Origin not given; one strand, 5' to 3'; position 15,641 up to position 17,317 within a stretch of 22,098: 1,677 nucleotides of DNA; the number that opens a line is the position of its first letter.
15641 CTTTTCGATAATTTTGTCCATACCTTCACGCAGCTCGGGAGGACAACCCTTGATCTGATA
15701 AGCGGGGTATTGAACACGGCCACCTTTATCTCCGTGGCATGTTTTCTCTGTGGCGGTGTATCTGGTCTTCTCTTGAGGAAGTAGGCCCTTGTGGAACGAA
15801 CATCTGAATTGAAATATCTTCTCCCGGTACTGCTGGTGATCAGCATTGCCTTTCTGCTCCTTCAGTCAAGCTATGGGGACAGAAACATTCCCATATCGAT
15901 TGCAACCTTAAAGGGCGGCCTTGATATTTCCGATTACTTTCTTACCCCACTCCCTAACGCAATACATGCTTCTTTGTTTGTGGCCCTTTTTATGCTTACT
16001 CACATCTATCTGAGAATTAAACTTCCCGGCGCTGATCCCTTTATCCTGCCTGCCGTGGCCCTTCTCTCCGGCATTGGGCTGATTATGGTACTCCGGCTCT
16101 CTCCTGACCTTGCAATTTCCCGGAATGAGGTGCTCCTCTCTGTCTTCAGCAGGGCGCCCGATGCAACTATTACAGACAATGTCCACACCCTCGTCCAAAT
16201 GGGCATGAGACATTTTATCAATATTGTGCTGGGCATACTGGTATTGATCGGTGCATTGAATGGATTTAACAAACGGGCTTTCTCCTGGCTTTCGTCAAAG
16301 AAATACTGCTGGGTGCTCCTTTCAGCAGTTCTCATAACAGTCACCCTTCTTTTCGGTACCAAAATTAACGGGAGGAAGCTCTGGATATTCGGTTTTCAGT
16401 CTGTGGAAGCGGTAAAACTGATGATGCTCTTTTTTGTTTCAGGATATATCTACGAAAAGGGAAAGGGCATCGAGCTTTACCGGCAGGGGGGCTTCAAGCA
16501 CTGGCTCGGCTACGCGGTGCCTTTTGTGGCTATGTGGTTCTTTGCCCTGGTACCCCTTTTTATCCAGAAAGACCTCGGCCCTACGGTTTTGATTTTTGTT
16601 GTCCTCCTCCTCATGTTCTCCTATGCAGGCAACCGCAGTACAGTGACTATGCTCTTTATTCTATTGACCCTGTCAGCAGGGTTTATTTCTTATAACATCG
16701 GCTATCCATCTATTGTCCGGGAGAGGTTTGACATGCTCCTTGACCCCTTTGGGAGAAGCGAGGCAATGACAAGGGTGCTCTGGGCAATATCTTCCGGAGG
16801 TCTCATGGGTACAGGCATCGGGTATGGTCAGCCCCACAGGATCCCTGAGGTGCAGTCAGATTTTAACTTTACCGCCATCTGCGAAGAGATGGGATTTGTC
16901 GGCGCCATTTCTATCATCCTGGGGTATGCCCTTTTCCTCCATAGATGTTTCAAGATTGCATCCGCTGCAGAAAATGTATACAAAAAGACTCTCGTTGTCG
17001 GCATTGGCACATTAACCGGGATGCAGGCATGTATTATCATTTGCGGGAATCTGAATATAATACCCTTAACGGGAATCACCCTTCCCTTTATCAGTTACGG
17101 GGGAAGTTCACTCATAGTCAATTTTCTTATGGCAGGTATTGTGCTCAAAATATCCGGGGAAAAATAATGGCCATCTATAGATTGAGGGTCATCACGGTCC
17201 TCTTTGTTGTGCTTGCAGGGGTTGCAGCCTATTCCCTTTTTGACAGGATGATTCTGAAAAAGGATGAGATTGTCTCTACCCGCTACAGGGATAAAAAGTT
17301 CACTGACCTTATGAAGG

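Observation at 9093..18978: Candidate envelope-growth signalling system: kinase - kinase - metallopeptidase-like - sigma/anti-sigma - small membrane protein - RodA - PBP2 in one direction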

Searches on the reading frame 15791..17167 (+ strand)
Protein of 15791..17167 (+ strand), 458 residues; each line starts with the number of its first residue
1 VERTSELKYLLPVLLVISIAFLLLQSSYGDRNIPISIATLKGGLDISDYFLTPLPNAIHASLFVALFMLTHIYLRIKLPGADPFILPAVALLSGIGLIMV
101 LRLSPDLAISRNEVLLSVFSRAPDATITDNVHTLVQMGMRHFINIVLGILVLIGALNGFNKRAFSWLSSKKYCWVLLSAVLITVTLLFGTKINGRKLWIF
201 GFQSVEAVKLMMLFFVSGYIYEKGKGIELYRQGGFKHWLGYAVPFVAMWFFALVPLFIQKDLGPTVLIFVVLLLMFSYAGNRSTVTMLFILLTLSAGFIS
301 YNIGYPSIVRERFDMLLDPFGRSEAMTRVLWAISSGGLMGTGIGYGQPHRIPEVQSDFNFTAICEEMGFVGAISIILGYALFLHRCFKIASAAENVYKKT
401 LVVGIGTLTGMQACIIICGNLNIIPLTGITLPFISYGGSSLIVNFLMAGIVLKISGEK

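Call 4: search_protein_families(library=pfam, proteins=[window:15791-17167:+], max_evalue=0.01)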
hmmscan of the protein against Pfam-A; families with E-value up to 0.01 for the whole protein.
window:15791-17167:+ (458 aa): 1 family
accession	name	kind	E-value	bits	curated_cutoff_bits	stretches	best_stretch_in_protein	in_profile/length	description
PF01098.24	FTSW_RODA_SPOVE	-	7.7e-48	163.7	26.4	1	131-456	31-352/356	Cell cycle protein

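Call 6: search_protein_families(library=ncbifam, proteins=[window:15791-17167:+], max_evalue=0.01)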
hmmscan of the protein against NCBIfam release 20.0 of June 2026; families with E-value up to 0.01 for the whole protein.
window:15791-17167:+ (458 aa): 6 families
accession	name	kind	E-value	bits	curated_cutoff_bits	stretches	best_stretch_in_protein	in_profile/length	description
TIGR02614.1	ftsW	equivalog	2.1e-53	181.7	337.5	1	134-457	34-356/357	putative lipid II flippase FtsW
TIGR02615.1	spoVE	exception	9.3e-41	140.5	448.8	1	165-455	59-353/354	stage V sporulation protein E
TIGR02210.1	rodA_shape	equivalog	8.9e-40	136.9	336.7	1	139-455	33-353/357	rod shape-determining protein RodA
NF008042.0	PRK10774.1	equivalog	1.1e-24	87.3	493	1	173-454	104-388/405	cell division protein FtsW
NF008060.0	PRK10794.1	equivalog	2.4e-19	69.5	590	1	135-455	43-360/370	peptidoglycan glycosyltransferase MrdB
NF037961.1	RodA_shape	subfamily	2.2e-18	66.8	150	1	229-456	166-409/415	rod shape-determining protein RodA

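Call 9: find_homologous_proteins(query=window:15791-17167:+, max_evalue=1e-10)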
Query window:15791-17167:+ (458 aa): 3844 proteins with E <= 1e-10 among 8000 candidates; the best 120 are listed.
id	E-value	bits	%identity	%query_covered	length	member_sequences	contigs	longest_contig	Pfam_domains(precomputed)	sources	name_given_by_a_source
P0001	1.9e-295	998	100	100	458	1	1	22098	PF01098.25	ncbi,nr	ncbi:MAG: hypothetical protein C0392_10255 [Syntrophus sp. (in: bacteria)]|nr:hypothetical protein [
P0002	1.2e-203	695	69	100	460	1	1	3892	PF01098.25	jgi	jgi:cell division protein FtsW (lipid II flippase)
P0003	3.3e-197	674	66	100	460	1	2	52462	PF01098.25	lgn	-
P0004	1.7e-196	672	66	100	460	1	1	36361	PF01098.25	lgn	-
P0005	3.6e-196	671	67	100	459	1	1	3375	PF01098.25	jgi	jgi:cell division protein FtsW (lipid II flippase)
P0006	1.1e-192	659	65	100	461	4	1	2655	PF01098.25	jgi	jgi:cell division protein FtsW (lipid II flippase)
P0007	4.8e-190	650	64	100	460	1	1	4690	PF01098.25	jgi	jgi:cell division protein FtsW (lipid II flippase)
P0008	3.1e-188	644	61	100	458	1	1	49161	PF01098.25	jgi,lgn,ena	-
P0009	1.2e-185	636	63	100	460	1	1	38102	PF01098.25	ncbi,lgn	-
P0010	1.8e-183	629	60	100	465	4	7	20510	PF01098.25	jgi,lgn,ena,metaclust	metaclust:\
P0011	7.9e-183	627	62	100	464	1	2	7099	PF01098.25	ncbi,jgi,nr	ncbi:MAG: hypothetical protein BWK74_05285 [Desulfobacteraceae bacterium A6]|nr:MAG: hypothetical pr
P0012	2.6e-182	625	62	99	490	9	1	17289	PF01098.25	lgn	-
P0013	6.6e-181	620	60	99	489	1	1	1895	PF01098.25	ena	-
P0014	8.4e-181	620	59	100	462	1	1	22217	PF01098.25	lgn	-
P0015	1.0e-180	620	61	99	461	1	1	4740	PF01098.25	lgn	-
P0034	4.4e-162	558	58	99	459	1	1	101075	PF01098.25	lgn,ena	-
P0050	9.2e-142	491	49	100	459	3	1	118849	PF01098.25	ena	-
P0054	8.2e-140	485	48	100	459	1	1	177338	PF01098.25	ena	-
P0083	8.7e-73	264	39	86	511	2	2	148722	PF01098.25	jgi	-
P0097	9.9e-65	237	37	86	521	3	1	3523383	PF01098.25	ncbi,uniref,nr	ncbi:related to cell division protein (FtsW) [Desulfotalea psychrophila LSv54]|uniref:Related to cel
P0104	1.0e-56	211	35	83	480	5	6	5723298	PF01098.25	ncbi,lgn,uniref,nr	ncbi:FtsW/RodA/SpoVE family cell cycle protein [Roseiflexus castenholzii]|uniref:Cell cycle protein 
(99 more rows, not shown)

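Call 11: find_encoding_contigs(protein=P0003, flank=10000, max_places=1)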
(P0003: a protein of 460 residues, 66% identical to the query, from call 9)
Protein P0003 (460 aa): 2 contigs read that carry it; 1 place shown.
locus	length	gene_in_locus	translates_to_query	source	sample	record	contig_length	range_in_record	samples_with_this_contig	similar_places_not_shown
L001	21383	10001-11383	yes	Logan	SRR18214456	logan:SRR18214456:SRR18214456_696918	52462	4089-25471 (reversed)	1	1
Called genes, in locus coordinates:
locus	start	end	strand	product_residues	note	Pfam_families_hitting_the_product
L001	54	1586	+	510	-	PF01464:SLT, PF01476:LysM, PF23473:LysM3_LYK4_5 (faint), PF01476:LysM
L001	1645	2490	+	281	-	PF00768:Peptidase_S11, PF02113:Peptidase_S13 (weak), PF13354:Beta-lactamase2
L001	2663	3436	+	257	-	PF13485:Peptidase_MA_2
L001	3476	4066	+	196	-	-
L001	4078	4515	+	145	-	-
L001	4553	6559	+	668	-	PF00498:FHA, PF16697:Yop-YscD_cpl (faint), PF00498:FHA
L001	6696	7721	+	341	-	-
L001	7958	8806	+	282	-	PF12401:FhaA_N, PF16697:Yop-YscD_cpl, PF00498:FHA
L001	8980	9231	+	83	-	-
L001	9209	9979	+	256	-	PF00481:PP2C, PF13672:PP2C_2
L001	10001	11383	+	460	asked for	PF01098:FTSW_RODA_SPOVE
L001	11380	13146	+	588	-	PF21922:PBP_dimer_2, PF00905:Transpeptidase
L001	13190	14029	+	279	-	PF12401:FhaA_N (weak), PF16697:Yop-YscD_cpl, PF00498:FHA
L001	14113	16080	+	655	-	PF13240:Zn_Ribbon_1 (weak), PF00069:Pkinase, PF07714:PK_Tyr_Ser-Thr, PF07603:Lcl_C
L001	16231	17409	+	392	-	-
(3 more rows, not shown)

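Call 12: find_encoding_contigs(protein=P0034, flank=10000, max_places=1)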
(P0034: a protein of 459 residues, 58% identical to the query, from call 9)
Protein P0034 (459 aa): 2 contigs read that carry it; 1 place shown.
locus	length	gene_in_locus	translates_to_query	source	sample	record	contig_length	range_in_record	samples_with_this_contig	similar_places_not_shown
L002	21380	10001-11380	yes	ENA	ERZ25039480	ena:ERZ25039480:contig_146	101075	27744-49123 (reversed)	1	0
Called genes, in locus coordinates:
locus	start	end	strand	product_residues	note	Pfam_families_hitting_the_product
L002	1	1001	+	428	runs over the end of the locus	-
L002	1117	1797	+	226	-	PF00498:FHA, PF16697:Yop-YscD_cpl, PF00498:FHA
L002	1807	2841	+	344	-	-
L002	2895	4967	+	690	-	PF13240:Zn_Ribbon_1 (weak), PF00069:Pkinase, PF07714:PK_Tyr_Ser-Thr, PF13145:Rotamase_2, PF13616:Rotamase_3, PF00639:Rotamase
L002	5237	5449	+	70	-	-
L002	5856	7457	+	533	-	PF13240:Zn_Ribbon_1, PF00069:Pkinase, PF07714:PK_Tyr_Ser-Thr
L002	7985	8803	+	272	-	PF12401:FhaA_N, PF16697:Yop-YscD_cpl, PF00498:FHA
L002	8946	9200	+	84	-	-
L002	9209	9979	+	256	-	PF00481:PP2C, PF13672:PP2C_2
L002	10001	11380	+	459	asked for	PF01098:FTSW_RODA_SPOVE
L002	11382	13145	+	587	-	PF21922:PBP_dimer_2, PF00905:Transpeptidase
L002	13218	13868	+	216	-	PF12401:FhaA_N, PF16697:Yop-YscD_cpl, PF00498:FHA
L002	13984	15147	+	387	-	-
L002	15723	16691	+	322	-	PF03783:CsgG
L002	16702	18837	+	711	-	PF12773:DZR, PF13248:Zn_ribbon_3 (faint), PF13240:Zn_Ribbon_1 (weak), PF01145:Band_7 (faint)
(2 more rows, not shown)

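Call 13: find_encoding_contigs(protein=P0054, flank=10000, max_places=1)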
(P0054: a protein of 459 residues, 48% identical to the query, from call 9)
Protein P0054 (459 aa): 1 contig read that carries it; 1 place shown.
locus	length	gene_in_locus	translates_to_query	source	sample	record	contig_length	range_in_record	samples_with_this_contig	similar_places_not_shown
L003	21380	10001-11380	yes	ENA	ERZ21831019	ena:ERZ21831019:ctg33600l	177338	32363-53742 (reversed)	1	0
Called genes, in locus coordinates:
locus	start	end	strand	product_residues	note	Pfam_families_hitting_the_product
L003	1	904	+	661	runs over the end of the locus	-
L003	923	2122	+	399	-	PF00069:Pkinase, PF07714:PK_Tyr_Ser-Thr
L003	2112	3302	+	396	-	-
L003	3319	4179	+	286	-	PF13485:Peptidase_MA_2 (weak)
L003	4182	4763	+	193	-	PF04542:Sigma70_r2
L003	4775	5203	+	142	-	-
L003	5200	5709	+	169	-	PF06689:zf-C4_ClpX (weak)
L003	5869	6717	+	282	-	PF12401:FhaA_N, PF16697:Yop-YscD_cpl, PF00498:FHA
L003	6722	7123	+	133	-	-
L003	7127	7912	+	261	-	PF00481:PP2C, PF13672:PP2C_2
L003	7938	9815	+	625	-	PF00069:Pkinase, PF07714:PK_Tyr_Ser-Thr, PF13424:TPR_12 (faint), PF13174:TPR_6 (faint), PF07719:TPR_2 (faint), PF12895:ANAPC3 (faint), PF13181:TPR_8 (faint), PF00515:TPR_1 (weak), +3 more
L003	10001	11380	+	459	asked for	PF01098:FTSW_RODA_SPOVE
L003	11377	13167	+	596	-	PF21922:PBP_dimer_2 (weak), PF00905:Transpeptidase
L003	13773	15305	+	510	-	PF01464:SLT, PF01476:LysM, PF23473:LysM3_LYK4_5 (faint), PF01476:LysM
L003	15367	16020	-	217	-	-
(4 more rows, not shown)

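Call 14: find_encoding_contigs(protein=P0097, flank=10000, max_places=1)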
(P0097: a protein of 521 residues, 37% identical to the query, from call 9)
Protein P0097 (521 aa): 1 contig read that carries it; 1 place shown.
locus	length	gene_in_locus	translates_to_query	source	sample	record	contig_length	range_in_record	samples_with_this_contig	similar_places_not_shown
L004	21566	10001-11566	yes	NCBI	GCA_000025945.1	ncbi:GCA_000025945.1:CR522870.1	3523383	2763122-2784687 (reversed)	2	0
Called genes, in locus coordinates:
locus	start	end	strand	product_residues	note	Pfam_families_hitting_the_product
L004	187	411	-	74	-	-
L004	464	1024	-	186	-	PF10987:DUF2806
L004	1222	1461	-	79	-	-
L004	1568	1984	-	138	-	-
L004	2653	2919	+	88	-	PF02680:DUF211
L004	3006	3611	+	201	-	PF01988:VIT1 (faint)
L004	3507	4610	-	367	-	PF00665:rve, PF13683:rve_3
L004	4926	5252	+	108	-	-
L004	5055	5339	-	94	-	-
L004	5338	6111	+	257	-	PF12401:FhaA_N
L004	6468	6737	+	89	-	-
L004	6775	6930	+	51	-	PF19455:DUF5993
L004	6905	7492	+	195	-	PF02600:DsbB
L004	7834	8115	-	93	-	-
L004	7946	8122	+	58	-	PF03400:DDE_Tnp_IS1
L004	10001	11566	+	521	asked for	PF01098:FTSW_RODA_SPOVE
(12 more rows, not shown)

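Call 15: find_encoding_contigs(protein=P0104, flank=10000, max_places=1)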
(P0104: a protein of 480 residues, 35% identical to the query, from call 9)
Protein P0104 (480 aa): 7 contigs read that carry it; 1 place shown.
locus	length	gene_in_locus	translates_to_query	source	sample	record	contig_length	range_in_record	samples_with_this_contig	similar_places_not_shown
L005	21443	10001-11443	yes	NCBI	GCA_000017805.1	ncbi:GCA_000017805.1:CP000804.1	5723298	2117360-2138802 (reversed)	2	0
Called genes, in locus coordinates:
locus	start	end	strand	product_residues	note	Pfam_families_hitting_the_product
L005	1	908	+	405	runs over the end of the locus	PF01702:TGT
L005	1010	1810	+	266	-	PF11967:RecO_N, PF02565:RecO_C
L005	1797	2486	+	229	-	PF03703:bPH_2, PF05120:GvpG (weak), PF09851:SHOCT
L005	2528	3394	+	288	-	PF01048:PNP_UDP_1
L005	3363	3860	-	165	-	PF04248:NTP_transf_9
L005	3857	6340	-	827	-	PF01804:Penicil_amidase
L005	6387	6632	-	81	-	-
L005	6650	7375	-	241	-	PF00293:NUDIX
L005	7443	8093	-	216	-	-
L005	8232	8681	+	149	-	PF01475:FUR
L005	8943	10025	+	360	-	PF01926:MMR_HSR1, PF06071:YchF-GTPase_C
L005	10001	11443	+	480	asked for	PF01098:FTSW_RODA_SPOVE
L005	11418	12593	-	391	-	PF00072:Response_reg, PF00512:HisKA, PF02518:HATPase_c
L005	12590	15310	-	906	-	PF02743:dCache_1, PF22673:MCP-like_PDC_1, PF00672:HAMP, PF01590:GAF (weak), PF13185:GAF_2 (weak), PF00512:HisKA, PF02518:HATPase_c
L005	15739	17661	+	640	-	PF03485:Arg_tRNA_synt_N (weak), PF00750:tRNA-synt_1d, PF05746:DALR_1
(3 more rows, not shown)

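Call 16: find_encoding_contigs(protein=P0008, flank=10000, max_places=1)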
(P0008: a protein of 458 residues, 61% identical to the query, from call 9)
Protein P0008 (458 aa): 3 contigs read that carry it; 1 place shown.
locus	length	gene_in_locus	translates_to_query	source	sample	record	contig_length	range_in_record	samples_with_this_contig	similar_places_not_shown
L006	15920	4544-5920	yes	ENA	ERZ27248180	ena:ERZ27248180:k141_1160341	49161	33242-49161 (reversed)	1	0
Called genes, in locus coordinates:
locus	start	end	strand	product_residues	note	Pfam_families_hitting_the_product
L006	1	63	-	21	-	?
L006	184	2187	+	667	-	PF00069:Pkinase, PF07714:PK_Tyr_Ser-Thr, PF03109:ABC1 (weak), PF03781:FGE-sulfatase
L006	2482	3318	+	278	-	PF12401:FhaA_N, PF16697:Yop-YscD_cpl, PF00498:FHA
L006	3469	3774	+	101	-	-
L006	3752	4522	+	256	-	PF00481:PP2C, PF13672:PP2C_2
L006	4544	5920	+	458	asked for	PF01098:FTSW_RODA_SPOVE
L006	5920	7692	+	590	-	PF21922:PBP_dimer_2 (weak), PF00905:Transpeptidase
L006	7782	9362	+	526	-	PF01464:SLT, PF23473:LysM3_LYK4_5 (faint), PF01476:LysM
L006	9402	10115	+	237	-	PF12401:FhaA_N, PF16697:Yop-YscD_cpl, PF00498:FHA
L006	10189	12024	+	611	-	PF13240:Zn_Ribbon_1 (weak), PF00069:Pkinase, PF07714:PK_Tyr_Ser-Thr, PF03109:ABC1 (weak), PF03781:FGE-sulfatase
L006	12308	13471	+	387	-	-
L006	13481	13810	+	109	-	-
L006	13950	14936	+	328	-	PF03783:CsgG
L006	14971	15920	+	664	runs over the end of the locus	PF12773:DZR, PF17032:Zn_ribbon_15 (faint), PF18912:DZR_2 (faint), PF24463:DUF7577 (faint), PF13240:Zn_Ribbon_1 (weak), PF13248:Zn_ribbon_3, PF01145:Band_7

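Call 18: find_related_loci(query=A1, collection=genome_contigs, flank=10000)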
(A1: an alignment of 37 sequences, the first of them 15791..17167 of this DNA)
Query A1 (458 aa) in genome_contigs; peptide patterns used: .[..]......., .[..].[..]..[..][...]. (x = any residue, [..] = any of these).
600 stretches matched a pattern (row limit reached: there are more); 586 encode a relative of the query (tblastn E <= 1e-3); the best 80 are kept; 80 distinct loci.
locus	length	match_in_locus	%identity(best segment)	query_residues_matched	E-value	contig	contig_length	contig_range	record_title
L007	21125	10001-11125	37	60-455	8e-64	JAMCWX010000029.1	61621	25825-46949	MAG: Chloroflexota bacterium isolate FK_Sedi_B_Bin.47 NODE_1128_length_61621_cov_5.96055, whole genome shotgun sequence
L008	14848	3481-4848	33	3-458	7e-63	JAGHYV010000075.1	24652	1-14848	MAG: Roseiflexus sp. isolate 629F.7 NODE_343_length_24652_cov_383.861812, whole genome shotgun sequence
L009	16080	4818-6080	32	1-458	1e-61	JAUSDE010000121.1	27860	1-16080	MAG: Thermoleophilia bacterium isolate E14_concoct.bin.89_sub E14_k141_359875, whole genome shotgun sequence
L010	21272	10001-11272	32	3-458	3e-58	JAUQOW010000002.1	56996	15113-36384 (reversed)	MAG: Chloroflexota bacterium isolate BF4.bins.103.201808 NODE_232_length_56996_cov_4.310222, whole genome shotgun sequen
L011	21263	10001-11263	32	1-458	2e-57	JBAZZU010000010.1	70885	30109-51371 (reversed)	MAG: Thermoleophilia bacterium isolate SO_2017_GW3_24 scaffold_354_c1_OW296A_2017, whole genome shotgun sequence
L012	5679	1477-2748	33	3-458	9e-58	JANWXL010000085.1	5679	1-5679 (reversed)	MAG: Roseiflexus sp. isolate SKYG45 k141_122018, whole genome shotgun sequence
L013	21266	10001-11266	32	1-457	3e-57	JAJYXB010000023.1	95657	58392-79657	MAG: Actinomycetes bacterium isolate FK3.bin172 NODE_357_length_95657_cov_20.970554, whole genome shotgun sequence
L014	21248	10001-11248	33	1-454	3e-57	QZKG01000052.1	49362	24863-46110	MAG: Gaiellales bacterium isolate SURF_19 Ga0104751_1000954, whole genome shotgun sequence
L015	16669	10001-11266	32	24-458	2e-56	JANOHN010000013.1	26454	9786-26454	MAG: Acidimicrobiia bacterium isolate SOY_63_metabat_465 SOY_63_k141_3845353, whole genome shotgun sequence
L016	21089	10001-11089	32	80-458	2e-56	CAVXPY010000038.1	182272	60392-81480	MAG: uncultured Chloroflexia bacterium isolate MFD04580.bin.2.53 genome assembly, contig: contig_8173, whole genome shot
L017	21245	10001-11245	33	1-458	5e-55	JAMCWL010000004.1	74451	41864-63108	MAG: Actinomycetota bacterium isolate FK_Sedi_B_Bin.58 NODE_745_length_74451_cov_4.68967, whole genome shotgun sequence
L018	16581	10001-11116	35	58-445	1e-54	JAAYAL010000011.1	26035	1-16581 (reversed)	MAG: Gaiellales bacterium isolate AS06rmzACSIP_123 50317_AS06, whole genome shotgun sequence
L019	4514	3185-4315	32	60-458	4e-54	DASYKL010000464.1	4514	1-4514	MAG TPA_asm: Chloroflexota bacterium isolate SMAG_U4321 k141_3088489, whole genome shotgun sequence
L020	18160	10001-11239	31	2-455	5e-54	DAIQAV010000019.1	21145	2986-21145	MAG TPA_asm: Candidatus Anoxymicrobiaceae bacterium isolate CTOTU25327 NODE_464_length_21145_cov_7.419251, whole genome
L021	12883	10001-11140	33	56-456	6e-54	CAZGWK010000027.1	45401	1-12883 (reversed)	MAG TPA_asm: uncultured Actinomycetota bacterium isolate SRP141376_co1_17 genome assembly, contig: NODE_1975_length_4540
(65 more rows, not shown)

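Call 21: find_related_loci(query=window:15791-17167:+, collection=metagenome_contigs, flank=10000)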
Query window:15791-17167:+ (458 aa) in metagenome_contigs; peptide patterns used: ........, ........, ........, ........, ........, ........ (x = any residue, [..] = any of these).
52 stretches matched a pattern; 2 encode a relative of the query (tblastn E <= 1e-3); 2 distinct loci.
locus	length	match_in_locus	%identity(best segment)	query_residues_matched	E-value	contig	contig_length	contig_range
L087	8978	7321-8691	60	1-457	0e+0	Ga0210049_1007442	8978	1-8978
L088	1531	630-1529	58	1-300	8e-124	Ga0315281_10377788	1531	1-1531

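Call 22: find_encoding_contigs(protein=P0050, flank=10000, max_places=1)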
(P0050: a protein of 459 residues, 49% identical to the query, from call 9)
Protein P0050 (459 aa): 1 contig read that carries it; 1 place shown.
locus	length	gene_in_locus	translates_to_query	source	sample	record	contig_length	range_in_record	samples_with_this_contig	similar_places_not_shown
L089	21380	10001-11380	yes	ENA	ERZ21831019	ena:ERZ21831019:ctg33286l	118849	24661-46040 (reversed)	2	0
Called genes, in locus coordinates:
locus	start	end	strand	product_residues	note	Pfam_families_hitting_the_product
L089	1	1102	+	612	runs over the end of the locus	-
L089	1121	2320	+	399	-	PF00069:Pkinase, PF07714:PK_Tyr_Ser-Thr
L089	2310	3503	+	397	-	-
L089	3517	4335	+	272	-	PF13485:Peptidase_MA_2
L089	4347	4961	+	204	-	PF04542:Sigma70_r2 (weak)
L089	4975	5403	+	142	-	-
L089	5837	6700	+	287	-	PF12401:FhaA_N, PF16697:Yop-YscD_cpl, PF00498:FHA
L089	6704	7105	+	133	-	-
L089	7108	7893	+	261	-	PF00481:PP2C (weak), PF13672:PP2C_2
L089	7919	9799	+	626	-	PF00069:Pkinase, PF07714:PK_Tyr_Ser-Thr, PF01636:APH (faint), PF13424:TPR_12 (faint), PF12895:ANAPC3 (faint), PF13414:TPR_11 (faint), PF13371:TPR_9 (faint), PF00515:TPR_1 (weak), +4 more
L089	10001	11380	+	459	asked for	PF01098:FTSW_RODA_SPOVE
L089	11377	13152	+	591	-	PF21922:PBP_dimer_2 (weak), PF00905:Transpeptidase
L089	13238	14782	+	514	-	PF01464:SLT, PF01476:LysM (weak), PF23473:LysM3_LYK4_5 (faint), PF01476:LysM (weak)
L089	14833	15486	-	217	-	-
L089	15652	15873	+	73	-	-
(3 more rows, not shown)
